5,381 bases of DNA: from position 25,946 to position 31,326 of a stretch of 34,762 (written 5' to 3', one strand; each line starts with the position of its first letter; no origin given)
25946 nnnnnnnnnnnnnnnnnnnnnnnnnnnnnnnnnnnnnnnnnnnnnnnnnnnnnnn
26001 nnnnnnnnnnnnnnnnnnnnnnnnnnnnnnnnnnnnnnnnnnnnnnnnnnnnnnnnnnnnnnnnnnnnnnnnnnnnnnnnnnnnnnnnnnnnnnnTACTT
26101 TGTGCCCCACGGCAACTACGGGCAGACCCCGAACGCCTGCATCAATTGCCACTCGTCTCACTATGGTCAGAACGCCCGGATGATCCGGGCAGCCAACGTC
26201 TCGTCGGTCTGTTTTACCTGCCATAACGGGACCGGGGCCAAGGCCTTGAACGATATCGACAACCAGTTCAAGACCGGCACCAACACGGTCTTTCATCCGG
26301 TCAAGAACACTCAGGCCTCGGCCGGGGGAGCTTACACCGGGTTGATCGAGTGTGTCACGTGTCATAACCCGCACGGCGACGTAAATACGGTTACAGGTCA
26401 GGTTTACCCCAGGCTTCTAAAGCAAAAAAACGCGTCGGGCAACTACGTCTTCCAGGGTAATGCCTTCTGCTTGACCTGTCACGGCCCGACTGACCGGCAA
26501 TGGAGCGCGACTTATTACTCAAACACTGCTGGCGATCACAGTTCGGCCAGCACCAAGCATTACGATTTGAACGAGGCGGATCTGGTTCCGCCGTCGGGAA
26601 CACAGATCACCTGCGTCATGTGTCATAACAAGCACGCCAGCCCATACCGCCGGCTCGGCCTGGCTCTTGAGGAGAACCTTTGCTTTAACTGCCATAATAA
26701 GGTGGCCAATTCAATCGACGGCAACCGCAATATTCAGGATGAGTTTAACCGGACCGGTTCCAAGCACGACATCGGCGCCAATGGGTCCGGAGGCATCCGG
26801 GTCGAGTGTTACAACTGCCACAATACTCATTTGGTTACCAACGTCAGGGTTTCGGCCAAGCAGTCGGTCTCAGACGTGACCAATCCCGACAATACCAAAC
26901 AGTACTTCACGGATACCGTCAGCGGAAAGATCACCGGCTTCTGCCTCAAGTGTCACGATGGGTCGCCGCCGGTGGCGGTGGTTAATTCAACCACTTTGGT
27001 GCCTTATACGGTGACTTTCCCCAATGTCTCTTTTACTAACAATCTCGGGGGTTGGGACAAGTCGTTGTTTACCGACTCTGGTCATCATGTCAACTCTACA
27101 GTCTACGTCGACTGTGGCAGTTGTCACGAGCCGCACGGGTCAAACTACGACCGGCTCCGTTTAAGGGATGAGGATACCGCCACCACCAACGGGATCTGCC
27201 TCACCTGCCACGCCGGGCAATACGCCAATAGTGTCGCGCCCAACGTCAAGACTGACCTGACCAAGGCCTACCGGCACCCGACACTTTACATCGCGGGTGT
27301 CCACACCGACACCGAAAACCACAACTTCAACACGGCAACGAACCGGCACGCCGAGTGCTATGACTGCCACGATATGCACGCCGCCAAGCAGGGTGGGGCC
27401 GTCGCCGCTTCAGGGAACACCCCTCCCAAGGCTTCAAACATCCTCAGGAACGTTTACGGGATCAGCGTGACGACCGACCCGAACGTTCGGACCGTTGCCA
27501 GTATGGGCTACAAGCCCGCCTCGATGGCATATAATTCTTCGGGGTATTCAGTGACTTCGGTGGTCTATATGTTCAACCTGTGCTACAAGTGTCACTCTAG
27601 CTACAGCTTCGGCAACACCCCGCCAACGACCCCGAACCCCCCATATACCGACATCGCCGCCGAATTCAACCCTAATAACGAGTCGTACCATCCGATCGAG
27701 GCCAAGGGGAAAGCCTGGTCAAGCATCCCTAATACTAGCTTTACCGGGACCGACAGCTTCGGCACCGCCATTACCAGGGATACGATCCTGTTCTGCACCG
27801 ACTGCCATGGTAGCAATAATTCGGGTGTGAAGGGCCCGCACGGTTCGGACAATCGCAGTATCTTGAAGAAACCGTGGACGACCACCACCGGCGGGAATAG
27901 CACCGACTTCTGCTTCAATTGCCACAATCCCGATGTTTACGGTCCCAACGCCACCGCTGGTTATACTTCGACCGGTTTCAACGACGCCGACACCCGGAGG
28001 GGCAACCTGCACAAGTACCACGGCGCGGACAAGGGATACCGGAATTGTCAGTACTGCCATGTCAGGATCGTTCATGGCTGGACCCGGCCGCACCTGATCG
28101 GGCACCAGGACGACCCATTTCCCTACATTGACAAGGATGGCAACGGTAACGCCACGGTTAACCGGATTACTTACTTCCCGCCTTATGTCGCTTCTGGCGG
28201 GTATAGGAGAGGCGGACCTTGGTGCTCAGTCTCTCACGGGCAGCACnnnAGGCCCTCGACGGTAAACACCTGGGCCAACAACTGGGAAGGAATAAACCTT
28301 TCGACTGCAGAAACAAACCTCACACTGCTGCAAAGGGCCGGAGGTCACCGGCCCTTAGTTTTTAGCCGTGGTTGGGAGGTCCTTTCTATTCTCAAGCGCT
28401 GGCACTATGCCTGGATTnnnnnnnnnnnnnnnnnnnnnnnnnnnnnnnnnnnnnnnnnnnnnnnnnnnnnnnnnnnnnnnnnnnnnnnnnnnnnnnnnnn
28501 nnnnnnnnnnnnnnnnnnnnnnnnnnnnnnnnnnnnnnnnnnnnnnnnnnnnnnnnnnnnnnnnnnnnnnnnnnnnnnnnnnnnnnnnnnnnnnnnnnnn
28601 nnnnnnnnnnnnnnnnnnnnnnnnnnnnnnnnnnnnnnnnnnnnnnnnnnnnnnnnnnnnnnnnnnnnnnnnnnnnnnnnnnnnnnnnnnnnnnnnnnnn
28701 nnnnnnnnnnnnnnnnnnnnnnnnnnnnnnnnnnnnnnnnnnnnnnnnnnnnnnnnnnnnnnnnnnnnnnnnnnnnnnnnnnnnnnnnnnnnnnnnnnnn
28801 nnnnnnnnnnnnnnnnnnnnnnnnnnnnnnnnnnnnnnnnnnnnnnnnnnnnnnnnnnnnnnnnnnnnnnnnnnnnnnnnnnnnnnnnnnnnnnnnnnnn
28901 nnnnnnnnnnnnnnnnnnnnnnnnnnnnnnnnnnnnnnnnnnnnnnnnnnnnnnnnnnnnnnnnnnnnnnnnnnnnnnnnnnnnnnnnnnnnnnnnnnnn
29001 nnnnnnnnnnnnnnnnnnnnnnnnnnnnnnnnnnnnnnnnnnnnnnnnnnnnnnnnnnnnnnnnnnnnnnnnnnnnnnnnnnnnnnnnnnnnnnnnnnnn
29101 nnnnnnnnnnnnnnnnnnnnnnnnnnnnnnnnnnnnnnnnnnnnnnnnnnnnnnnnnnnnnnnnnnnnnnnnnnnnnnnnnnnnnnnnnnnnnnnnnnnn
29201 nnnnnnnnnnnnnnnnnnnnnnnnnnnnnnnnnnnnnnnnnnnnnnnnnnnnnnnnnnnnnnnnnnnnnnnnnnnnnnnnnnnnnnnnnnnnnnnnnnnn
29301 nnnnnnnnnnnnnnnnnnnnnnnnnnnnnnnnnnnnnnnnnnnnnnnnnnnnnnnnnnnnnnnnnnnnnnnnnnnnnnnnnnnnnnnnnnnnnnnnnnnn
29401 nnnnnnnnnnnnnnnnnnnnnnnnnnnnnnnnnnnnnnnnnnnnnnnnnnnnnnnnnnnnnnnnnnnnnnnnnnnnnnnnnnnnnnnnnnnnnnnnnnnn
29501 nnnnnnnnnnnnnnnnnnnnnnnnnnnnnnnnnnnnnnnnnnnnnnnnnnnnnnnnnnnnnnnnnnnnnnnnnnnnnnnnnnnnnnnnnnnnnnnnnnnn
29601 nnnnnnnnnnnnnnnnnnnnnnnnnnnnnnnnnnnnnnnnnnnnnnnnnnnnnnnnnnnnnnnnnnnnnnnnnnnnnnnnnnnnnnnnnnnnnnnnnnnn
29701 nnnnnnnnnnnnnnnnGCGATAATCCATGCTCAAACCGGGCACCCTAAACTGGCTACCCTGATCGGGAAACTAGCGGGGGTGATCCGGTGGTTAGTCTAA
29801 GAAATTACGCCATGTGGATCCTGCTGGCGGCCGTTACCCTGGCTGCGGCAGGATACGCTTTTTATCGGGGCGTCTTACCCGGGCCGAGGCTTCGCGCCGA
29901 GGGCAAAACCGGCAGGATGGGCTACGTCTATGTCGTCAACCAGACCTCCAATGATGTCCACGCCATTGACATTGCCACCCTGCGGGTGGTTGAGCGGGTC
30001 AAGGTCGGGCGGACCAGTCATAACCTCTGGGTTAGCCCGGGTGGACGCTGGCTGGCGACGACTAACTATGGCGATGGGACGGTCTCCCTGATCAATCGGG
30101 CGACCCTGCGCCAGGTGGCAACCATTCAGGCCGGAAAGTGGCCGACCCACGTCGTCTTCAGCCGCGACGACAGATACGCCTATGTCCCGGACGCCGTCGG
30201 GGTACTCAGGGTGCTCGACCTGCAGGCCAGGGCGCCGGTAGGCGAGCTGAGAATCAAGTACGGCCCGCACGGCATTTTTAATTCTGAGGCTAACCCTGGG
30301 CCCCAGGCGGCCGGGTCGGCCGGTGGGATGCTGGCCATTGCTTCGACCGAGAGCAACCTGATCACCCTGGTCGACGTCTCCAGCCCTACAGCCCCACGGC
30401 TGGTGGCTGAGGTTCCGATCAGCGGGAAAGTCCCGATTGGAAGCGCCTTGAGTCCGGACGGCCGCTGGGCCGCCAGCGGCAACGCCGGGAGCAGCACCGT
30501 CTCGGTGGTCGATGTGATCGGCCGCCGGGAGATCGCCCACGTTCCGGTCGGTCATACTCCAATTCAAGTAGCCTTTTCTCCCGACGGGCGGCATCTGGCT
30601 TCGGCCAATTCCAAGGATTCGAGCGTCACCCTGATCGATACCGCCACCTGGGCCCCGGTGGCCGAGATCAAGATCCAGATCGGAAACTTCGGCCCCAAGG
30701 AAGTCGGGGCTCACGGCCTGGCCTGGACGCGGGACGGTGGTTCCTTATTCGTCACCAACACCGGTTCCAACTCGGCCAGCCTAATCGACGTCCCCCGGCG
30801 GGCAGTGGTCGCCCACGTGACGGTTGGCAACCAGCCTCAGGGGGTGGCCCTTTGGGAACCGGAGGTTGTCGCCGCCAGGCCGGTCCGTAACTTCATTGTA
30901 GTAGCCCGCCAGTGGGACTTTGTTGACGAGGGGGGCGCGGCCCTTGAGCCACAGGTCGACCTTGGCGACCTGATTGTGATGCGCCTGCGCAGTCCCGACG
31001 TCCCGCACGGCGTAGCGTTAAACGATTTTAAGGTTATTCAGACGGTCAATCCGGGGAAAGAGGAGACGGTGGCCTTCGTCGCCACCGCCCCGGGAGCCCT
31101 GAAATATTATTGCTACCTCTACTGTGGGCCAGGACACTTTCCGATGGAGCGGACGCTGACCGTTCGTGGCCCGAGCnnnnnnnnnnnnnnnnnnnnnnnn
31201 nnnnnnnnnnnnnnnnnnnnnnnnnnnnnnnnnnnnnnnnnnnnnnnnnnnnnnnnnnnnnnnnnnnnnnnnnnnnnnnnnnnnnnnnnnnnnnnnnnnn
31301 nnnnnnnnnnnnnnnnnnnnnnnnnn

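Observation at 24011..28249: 1412-aa secreted protein: Cys-free FN3/Ig stalk carrying a 15-heme cytochrome built from a repeated two-heme unit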

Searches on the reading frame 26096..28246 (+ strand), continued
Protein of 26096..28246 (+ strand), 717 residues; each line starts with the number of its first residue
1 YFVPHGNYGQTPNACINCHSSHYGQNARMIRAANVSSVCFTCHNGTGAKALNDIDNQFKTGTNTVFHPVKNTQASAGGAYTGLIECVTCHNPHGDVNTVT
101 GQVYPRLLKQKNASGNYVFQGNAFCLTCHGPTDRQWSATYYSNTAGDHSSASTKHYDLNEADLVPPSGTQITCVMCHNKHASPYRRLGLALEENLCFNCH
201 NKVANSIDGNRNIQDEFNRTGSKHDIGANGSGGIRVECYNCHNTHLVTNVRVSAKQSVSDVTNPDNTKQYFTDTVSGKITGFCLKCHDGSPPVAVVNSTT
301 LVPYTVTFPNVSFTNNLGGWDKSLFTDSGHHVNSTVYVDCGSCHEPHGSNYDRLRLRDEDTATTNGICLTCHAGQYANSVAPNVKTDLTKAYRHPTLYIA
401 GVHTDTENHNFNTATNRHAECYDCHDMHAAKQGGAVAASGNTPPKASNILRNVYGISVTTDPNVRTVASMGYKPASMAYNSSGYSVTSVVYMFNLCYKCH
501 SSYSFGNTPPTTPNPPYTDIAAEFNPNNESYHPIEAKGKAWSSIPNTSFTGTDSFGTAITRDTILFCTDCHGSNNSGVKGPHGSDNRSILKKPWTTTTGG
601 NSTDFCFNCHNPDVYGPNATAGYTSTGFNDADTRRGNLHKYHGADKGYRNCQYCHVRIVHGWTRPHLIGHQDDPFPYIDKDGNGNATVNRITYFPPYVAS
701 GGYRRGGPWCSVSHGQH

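Call 68: search_solved_structures(query=A1, max_evalue=0.000001, show_alignments=4)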
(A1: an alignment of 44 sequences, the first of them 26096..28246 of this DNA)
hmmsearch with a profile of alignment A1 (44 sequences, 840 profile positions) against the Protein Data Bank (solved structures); distinct sequences matched with E-value up to 0.000001: 4.
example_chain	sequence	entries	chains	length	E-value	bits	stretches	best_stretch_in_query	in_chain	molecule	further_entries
6r2q_A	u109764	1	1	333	5.8e-15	57.6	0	289-333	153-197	Cystathionine beta-synthase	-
6qvm_A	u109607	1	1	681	1.5e-09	39.8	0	203-475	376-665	Multiheme cytochrome cf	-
9yuq_N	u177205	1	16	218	1.3e-07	33.3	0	344-417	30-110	Putative multiheme cytochrome c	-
6ef8_A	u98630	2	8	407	1.7e-07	33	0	141-220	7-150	C-type cytochrome OmcS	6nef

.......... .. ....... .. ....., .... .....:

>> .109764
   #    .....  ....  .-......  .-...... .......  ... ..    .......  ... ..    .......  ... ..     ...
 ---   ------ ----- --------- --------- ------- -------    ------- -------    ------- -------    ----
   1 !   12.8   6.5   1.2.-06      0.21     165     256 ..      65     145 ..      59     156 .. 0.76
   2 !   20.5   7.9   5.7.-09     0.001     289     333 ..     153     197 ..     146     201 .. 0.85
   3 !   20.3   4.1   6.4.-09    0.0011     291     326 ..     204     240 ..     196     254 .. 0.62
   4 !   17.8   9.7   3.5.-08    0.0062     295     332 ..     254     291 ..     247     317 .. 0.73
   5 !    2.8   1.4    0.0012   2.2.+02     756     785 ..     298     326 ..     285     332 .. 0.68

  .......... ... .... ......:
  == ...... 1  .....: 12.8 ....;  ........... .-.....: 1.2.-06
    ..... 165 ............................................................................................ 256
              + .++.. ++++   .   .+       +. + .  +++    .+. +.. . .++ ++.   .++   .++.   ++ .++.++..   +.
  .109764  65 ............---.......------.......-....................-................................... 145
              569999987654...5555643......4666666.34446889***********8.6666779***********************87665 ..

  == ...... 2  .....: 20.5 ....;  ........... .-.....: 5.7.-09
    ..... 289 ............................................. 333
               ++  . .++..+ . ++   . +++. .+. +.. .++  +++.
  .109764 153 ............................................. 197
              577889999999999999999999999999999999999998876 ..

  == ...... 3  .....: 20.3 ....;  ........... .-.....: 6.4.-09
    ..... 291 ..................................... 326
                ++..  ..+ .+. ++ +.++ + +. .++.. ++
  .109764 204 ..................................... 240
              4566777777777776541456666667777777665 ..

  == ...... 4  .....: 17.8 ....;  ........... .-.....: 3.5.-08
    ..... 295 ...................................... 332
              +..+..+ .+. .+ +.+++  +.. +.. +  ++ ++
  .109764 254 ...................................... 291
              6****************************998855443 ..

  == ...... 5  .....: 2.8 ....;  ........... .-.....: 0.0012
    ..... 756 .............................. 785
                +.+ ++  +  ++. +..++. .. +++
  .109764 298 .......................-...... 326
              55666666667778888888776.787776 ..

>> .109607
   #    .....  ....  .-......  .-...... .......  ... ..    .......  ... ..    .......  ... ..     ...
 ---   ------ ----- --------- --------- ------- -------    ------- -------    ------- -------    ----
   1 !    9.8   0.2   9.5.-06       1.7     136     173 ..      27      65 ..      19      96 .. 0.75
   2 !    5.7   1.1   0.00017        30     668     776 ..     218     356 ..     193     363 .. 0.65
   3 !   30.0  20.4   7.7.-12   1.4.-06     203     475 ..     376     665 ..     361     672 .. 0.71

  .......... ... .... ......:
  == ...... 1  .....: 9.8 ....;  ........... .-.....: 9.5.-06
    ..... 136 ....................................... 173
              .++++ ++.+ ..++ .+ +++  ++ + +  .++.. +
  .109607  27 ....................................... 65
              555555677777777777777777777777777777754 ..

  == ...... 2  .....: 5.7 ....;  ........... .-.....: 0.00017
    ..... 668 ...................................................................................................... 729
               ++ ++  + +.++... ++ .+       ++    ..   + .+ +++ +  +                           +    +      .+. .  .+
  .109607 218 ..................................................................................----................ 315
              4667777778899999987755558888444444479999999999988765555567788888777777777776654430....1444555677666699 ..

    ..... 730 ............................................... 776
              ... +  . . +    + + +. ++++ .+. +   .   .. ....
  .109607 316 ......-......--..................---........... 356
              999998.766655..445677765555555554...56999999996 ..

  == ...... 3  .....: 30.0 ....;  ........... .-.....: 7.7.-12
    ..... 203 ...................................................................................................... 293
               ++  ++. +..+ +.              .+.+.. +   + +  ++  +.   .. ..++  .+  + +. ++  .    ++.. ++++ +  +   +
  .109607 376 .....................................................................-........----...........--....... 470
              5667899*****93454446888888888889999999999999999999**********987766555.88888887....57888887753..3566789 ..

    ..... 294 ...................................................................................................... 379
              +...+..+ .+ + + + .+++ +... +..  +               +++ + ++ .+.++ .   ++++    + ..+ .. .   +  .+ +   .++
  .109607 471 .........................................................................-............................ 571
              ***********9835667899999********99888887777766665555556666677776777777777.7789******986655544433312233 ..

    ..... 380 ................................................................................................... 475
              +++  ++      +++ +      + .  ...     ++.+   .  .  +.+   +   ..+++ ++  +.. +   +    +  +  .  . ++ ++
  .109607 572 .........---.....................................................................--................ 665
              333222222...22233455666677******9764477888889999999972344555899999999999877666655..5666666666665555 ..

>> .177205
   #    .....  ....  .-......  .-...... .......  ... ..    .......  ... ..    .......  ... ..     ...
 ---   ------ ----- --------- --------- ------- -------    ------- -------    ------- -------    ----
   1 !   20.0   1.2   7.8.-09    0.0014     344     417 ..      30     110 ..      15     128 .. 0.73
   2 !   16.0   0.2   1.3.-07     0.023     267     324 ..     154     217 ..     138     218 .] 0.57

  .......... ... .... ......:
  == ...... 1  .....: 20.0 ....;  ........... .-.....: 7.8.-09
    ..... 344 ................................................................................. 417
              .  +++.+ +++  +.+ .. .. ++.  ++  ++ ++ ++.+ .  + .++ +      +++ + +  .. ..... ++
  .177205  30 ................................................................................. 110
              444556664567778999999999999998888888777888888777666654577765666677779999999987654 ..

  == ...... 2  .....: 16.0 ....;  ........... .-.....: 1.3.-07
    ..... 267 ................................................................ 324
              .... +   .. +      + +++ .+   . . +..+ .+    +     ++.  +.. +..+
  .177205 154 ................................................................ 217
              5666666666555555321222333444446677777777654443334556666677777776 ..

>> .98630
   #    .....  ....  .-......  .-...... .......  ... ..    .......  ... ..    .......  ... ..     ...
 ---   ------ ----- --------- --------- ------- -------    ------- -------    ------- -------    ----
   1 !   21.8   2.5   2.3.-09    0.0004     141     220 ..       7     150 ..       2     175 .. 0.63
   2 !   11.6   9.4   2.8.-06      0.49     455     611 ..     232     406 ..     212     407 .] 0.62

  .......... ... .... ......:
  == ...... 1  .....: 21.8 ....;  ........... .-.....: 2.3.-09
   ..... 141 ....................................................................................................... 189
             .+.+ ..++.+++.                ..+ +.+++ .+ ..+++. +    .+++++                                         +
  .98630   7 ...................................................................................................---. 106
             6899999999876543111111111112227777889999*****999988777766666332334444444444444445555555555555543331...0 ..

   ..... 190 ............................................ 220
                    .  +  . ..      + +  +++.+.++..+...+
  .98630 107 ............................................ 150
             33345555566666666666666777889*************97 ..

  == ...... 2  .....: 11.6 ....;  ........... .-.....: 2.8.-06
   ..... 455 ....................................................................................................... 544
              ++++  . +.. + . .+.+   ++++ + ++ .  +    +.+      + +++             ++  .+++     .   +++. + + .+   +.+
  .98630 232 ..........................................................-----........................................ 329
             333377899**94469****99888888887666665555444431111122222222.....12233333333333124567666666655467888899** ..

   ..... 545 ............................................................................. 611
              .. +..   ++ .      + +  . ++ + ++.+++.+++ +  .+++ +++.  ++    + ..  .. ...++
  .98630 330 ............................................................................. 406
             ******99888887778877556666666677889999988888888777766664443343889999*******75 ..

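Call 75: search_protein_families(library=pfam, alignment_id=A1, max_evalue=0.001)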
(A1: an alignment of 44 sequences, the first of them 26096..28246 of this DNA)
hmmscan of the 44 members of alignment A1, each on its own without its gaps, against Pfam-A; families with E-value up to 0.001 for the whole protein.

A. member 1, window:26096-28246:+ (717 aa): 4 families
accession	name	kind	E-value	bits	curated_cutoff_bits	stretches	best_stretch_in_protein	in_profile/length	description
PF09699.15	Paired_CXXCH_1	-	8e-36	121.9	20.6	4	339-374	8-38/41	Doubled CXXCH motif (Paired_CXXCH_1)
PF14522.11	Cytochrome_C7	-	7.4e-16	58.2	24.8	0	331-381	8-57/67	Cytochrome c7 and related cytochrome c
PF22113.1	Mtrc-MtrF_II-IV_dom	-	3.6e-15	56.3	30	2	13-180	7-166/176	Outer membrane cytochrome MtrC/MtrF-like, domains II/IV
PF14537.11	Cytochrom_c3_2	-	7.2e-15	55.7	25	0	13-95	7-69/79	Cytochrome c3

B. families by the number of members that match (of 44 scanned): 16 families
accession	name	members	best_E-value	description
PF09699.15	Paired_CXXCH_1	44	5.2e-43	Doubled CXXCH motif (Paired_CXXCH_1)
PF14522.11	Cytochrome_C7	44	1.1e-19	Cytochrome c7 and related cytochrome c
PF14537.11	Cytochrom_c3_2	44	5.6e-18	Cytochrome c3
PF22113.1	Mtrc-MtrF_II-IV_dom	22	2.6e-20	Outer membrane cytochrome MtrC/MtrF-like, domains II/IV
PF13205.12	Big_5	10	3.6e-27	Bacterial Ig-like domain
PF00041.27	fn3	7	8.5e-22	Fibronectin type III domain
PF22678.1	Cytochrom_c_NrfB-like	6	1.1e-05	Cytochrome c-type protein NrfB-like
PF13435.11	Cytochrome_C554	4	4.3e-08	Cytochrome c554 and c-prime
PF02085.21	Cytochrom_CIII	4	1.1e-05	Class III cytochrome C family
PF03264.19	Cytochrom_NNT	3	1.6e-06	NapC/NirT cytochrome c family, N-terminal region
PF16656.11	Pur_ac_phosph_N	2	2.3e-07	Purple acid Phosphatase, N-terminal domain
PF25788.1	Ig_Rha78A_N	2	3e-07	Rha78A-like, N-terminal immunoglobulin domain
PF02335.20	Cytochrom_C552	2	8.3e-05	Cytochrome c552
PF25059.1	FN3_DSCAM-DSCAML_C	2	0.00066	DSCAM/DSCAML C-terminal Fn3-like domain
PF16389.11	DUF4998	1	7.8e-05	Domain of unknown function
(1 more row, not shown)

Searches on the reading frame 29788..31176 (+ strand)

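Call 8: search_protein_families(library=pfam, proteins=[window:29788-31176:+], max_evalue=0.001)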
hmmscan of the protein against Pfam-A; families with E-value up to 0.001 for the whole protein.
window:29788-31176:+ (463 aa): 8 families
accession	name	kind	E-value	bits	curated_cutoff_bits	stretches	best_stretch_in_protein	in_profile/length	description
PF02239.22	Cytochrom_D1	-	1.4e-17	63.8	25.5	2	46-116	49-118/368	Cytochrome D1 heme domain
PF25174.1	Beta-prop_THOC3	-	4.9e-16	59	305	2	235-341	68-164/272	THOC3 beta-propeller domain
PF10282.15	Lactonase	-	1.9e-11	44.2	21.7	0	110-243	184-320/344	Lactonase, 7-bladed beta-propeller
PF21783.3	YNCE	-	5.4e-10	39.5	27.1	1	212-354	196-332/339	YNCE-like beta-propeller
PF00400.38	WD40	-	4.8e-09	36.8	27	1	254-284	8-39/39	WD domain, G-beta repeat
PF23414.1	Beta-prop_EML_2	-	2.5e-07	30.8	90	0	218-332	44-150/266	Echinoderm microtubule-associated protein second beta-propeller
PF25168.1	Beta-prop_WDR36-Utp21_2nd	-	6.2e-07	29.5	84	1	180-282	211-308/335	WDR36/Utp21 second beta-propeller domain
PF24814.1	WD40_Prp19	-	4e-05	23.3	320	1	219-297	141-218/281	Prp19 WD40 domain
